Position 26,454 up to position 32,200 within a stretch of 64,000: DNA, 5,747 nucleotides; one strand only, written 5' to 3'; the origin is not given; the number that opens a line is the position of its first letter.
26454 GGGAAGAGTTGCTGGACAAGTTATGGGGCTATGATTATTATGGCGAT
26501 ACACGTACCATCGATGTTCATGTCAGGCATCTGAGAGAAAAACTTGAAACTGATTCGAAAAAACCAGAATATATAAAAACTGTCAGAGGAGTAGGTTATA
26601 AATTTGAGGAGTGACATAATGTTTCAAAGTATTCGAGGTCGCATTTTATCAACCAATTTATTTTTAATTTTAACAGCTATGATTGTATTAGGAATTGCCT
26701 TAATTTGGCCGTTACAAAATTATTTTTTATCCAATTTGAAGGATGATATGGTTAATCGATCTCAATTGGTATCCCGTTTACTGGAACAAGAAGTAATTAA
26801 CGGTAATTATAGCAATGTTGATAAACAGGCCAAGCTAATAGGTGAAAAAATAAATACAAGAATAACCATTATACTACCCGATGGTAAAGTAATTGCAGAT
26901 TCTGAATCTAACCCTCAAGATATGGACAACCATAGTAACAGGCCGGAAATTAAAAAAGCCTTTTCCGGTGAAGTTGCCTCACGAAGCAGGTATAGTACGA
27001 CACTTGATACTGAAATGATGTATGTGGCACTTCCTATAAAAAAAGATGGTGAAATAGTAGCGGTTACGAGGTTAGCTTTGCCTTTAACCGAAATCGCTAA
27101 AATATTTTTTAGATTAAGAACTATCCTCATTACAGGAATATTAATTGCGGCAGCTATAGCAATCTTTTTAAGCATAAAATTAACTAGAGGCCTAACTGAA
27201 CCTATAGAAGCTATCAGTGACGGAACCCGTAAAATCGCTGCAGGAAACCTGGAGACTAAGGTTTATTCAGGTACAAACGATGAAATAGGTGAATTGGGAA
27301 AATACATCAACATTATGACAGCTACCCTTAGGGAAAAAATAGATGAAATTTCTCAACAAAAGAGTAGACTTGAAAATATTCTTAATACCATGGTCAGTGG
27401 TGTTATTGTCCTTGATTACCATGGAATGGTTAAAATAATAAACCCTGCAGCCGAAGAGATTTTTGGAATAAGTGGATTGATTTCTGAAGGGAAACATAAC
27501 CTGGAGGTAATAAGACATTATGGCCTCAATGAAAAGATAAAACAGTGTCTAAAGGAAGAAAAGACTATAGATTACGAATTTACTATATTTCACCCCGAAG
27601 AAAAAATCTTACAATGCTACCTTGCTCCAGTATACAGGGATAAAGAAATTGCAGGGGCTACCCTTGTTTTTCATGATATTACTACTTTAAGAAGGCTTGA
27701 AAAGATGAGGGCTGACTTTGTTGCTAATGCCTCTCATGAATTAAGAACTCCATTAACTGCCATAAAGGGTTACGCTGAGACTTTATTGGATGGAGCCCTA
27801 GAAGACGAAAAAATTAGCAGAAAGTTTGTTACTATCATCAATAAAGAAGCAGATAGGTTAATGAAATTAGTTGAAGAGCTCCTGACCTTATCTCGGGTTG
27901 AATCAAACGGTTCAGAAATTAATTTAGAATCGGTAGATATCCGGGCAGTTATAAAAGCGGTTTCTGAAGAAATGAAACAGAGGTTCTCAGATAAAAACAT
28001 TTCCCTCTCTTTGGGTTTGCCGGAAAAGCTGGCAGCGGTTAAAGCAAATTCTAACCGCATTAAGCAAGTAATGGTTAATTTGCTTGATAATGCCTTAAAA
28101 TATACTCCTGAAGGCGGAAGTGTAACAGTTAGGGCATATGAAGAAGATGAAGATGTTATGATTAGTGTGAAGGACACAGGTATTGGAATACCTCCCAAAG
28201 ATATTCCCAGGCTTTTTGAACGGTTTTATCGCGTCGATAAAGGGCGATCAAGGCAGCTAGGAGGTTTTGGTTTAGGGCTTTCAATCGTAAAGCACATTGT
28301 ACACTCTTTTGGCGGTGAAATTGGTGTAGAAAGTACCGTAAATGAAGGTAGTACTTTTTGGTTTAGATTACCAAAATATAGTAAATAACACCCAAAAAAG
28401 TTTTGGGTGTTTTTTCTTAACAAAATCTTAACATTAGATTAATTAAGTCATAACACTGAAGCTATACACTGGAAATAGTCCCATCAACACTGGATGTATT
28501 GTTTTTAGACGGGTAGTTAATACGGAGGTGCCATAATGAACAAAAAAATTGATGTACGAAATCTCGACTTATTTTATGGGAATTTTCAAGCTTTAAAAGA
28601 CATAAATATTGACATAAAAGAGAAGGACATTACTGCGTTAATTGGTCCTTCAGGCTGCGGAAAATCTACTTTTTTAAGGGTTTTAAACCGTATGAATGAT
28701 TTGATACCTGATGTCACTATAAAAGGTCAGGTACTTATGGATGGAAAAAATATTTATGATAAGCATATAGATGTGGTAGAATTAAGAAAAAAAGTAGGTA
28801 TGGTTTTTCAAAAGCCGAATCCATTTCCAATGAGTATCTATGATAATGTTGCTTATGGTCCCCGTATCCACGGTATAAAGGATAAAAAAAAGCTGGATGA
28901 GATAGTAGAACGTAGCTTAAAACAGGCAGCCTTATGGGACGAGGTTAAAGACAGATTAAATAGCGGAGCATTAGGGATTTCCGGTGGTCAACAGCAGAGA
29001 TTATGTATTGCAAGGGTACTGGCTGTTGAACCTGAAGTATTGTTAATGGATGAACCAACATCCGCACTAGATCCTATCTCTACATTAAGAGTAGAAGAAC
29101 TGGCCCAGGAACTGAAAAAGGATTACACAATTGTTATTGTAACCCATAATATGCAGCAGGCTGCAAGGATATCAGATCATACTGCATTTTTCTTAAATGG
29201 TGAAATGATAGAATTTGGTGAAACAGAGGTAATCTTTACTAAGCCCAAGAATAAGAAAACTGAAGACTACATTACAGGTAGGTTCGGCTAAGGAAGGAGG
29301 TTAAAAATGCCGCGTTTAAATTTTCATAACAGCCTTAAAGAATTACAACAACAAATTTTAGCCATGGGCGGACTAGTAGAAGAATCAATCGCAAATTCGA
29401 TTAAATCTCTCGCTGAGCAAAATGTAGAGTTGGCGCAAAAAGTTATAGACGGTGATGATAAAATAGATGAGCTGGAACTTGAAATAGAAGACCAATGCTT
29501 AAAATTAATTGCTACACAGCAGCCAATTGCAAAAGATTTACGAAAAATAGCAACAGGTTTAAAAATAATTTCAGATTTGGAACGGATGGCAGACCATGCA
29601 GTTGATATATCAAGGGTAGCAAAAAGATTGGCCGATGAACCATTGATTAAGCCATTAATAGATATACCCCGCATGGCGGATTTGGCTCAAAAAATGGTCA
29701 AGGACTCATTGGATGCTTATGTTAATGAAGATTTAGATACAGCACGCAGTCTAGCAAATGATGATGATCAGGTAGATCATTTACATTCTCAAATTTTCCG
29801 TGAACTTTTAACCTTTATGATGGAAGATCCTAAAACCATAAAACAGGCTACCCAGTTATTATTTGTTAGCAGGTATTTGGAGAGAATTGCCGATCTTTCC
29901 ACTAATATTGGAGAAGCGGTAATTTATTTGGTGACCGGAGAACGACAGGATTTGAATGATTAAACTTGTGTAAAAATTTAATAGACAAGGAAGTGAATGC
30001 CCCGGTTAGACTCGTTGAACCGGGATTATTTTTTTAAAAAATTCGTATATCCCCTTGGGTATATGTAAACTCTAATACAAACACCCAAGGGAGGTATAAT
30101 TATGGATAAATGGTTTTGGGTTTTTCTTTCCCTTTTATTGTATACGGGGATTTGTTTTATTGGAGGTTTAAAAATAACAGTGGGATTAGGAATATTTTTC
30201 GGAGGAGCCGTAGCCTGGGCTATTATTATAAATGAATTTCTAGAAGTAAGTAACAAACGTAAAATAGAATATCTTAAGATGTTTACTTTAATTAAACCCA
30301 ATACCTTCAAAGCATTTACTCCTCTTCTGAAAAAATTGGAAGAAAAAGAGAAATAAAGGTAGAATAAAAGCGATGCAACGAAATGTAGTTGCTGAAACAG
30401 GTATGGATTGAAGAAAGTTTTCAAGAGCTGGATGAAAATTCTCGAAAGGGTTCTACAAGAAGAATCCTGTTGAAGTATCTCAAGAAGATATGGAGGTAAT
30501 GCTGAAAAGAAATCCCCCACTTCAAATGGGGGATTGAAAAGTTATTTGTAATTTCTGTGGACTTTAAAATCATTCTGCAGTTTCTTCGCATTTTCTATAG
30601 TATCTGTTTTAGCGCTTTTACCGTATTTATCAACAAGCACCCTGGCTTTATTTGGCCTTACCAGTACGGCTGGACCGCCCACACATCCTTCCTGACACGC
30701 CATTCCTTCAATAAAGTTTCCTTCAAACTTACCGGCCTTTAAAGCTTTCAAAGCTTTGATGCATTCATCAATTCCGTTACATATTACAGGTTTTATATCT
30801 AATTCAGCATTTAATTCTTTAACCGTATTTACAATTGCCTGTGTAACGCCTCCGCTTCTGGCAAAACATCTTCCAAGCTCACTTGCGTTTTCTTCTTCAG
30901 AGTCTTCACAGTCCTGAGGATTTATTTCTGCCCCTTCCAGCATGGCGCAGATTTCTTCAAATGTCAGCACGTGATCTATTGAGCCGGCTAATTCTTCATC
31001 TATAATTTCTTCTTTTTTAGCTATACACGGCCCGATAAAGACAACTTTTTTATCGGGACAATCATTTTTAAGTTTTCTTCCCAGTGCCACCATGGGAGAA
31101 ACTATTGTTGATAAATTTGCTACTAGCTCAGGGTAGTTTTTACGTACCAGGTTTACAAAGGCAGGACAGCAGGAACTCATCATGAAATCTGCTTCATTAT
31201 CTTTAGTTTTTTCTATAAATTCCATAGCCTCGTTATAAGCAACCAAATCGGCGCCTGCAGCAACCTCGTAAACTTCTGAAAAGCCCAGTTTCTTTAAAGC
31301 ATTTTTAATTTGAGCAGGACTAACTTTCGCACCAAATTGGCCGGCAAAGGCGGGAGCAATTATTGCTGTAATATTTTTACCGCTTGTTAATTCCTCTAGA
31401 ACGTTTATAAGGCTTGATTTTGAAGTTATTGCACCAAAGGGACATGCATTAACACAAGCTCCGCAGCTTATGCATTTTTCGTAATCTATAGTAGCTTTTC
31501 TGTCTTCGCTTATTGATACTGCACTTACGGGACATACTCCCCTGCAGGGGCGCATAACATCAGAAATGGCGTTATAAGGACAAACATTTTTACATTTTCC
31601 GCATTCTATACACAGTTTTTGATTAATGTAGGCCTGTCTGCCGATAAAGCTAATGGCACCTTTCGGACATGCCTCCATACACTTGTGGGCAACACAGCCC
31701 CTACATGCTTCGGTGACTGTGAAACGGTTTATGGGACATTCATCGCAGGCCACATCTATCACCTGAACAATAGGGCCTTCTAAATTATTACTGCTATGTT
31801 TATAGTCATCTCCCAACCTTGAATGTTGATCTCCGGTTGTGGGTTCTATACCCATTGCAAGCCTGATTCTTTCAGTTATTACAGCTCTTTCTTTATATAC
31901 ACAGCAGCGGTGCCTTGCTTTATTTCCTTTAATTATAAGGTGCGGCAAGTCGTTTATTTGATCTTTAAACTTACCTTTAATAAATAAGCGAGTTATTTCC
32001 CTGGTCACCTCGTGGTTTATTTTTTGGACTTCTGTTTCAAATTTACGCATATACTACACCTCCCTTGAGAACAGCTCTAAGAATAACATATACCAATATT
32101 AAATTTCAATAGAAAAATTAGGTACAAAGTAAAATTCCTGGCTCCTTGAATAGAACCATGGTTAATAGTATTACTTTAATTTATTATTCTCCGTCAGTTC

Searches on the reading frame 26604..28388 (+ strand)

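Call 76: search_protein_families(library=pfam, proteins=[window:26604-28388:+], max_evalue=1e-8)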
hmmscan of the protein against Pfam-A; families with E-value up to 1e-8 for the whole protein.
window:26604-28388:+ (594 aa): 4 families
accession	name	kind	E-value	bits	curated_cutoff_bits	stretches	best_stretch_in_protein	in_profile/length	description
PF02518.31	HATPase_c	-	8.5e-34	116.8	26.4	1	482-591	2-109/111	Histidine kinase-, DNA gyrase B-, and HSP90-like ATPase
PF00512.31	HisKA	-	1e-20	74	26.9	1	369-434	2-65/66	His Kinase A (phospho-acceptor) domain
PF16736.11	sCache_like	-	5.5e-13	49.7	27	1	39-150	1-107/117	Single Cache-like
PF00672.30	HAMP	-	1.1e-10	42.1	25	1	193-244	2-53/53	HAMP domain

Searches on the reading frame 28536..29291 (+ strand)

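Call 76: search_protein_families(library=pfam, proteins=[window:28536-29291:+], max_evalue=1e-8)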
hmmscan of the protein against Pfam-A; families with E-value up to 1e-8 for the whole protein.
window:28536-29291:+ (251 aa): 2 families
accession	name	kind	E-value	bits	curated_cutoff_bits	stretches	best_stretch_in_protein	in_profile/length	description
PF00005.33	ABC_tran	-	3.1e-32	112.5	25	1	20-176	1-137/137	ABC transporter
PF13304.12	AAA_21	-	2.2e-11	44.8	27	0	140-206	232-300/304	AAA domain, putative AbiEii toxin, Type IV TA system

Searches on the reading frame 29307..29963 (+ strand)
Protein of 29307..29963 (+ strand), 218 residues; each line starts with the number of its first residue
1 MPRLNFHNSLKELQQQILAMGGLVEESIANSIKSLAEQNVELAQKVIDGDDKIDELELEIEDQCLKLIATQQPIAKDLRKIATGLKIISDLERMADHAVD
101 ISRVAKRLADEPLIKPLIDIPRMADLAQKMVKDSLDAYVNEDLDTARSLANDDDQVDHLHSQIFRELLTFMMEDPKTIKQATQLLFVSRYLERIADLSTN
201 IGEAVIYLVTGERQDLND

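Call 76: search_protein_families(library=pfam, proteins=[window:29307-29963:+], max_evalue=1e-8)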
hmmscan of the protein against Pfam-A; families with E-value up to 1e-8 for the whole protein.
window:29307-29963:+ (218 aa): 1 family
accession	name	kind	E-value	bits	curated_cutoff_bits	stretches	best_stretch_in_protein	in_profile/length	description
PF01895.24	PhoU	-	1.1e-52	176.7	23.5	2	18-103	2-87/89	PhoU domain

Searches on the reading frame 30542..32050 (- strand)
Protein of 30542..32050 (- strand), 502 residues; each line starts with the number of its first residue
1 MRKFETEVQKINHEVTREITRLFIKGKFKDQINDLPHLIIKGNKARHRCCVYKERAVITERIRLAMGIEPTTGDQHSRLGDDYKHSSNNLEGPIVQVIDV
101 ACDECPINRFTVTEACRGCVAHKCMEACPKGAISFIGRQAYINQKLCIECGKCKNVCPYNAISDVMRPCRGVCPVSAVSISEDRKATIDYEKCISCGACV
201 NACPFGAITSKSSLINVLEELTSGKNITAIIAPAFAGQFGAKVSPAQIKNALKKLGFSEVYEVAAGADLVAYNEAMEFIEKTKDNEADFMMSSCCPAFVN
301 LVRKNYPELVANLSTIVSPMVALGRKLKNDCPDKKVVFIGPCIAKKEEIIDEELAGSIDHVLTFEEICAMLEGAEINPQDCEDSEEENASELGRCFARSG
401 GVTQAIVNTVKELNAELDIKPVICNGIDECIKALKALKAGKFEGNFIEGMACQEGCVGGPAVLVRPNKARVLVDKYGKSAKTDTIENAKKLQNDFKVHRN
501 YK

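Call 76: search_protein_families(library=pfam, proteins=[window:30542-32050:-], max_evalue=1e-8)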
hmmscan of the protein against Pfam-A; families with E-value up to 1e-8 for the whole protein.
window:30542-32050:- (502 aa): 8 families
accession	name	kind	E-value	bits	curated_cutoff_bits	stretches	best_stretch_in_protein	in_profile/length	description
PF02906.19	Fe_hyd_lg_C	-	2.2e-71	240.8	22.1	1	225-460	1-245/245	Iron only hydrogenase large subunit, C-terminal domain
PF00037.32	Fer4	-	7.9e-16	57.6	21.1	1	187-209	2-24/24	4Fe-4S binding domain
PF25160.1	LdpA_Fe-S-bd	-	2.5e-13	50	27.6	0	163-212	3-47/49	LdpA Fe-S cluster-binding domain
PF12838.12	Fer4_7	-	5.1e-12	46.5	27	0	169-207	8-52/52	4Fe-4S dicluster domain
PF12837.12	Fer4_6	-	1.6e-11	44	25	0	186-208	2-24/24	4Fe-4S binding domain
PF13187.11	Fer4_9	-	3.6e-11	43.4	27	0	115-162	1-52/52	4Fe-4S dicluster domain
PF13237.11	Fer4_10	-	3.3e-10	40.2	25.5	0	141-204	3-53/53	4Fe-4S dicluster domain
PF12797.12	Fer4_2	-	4.1e-09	36.3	24.5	0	187-205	4-22/22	4Fe-4S binding domain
